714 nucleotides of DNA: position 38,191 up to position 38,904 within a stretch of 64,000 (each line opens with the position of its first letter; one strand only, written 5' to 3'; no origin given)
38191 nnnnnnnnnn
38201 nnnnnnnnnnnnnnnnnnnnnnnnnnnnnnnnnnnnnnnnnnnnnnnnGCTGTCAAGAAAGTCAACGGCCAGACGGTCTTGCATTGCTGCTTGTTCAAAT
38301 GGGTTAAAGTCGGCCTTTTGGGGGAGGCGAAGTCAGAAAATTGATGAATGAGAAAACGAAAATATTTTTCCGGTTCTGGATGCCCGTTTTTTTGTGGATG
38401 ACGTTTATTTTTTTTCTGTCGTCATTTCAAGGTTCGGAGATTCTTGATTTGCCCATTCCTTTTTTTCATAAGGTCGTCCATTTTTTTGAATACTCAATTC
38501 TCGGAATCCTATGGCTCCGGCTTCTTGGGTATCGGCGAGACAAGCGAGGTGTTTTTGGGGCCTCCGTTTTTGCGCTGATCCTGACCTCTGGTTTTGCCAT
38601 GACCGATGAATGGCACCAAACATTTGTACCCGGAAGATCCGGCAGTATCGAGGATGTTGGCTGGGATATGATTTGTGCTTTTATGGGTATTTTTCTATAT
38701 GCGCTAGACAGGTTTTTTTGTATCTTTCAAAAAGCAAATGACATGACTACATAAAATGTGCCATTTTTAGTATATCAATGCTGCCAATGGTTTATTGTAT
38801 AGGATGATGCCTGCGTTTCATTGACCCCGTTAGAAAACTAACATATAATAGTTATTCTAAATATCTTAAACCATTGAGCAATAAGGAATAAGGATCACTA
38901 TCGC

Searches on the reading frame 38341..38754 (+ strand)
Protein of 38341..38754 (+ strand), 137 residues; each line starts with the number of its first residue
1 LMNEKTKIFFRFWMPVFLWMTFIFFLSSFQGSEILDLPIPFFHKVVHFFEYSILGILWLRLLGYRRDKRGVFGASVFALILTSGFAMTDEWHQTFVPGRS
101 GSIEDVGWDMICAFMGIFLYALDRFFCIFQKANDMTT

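Call 50: search_protein_families(library=pfam, proteins=[window:38341-38754:+], max_evalue=0.01)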
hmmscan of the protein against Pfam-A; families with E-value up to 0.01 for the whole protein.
window:38341-38754:+ (137 aa): 1 family
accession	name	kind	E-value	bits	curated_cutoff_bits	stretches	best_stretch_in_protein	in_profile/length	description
PF04892.17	VanZ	-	4.1e-15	57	30.1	1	12-122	1-124/126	VanZ like family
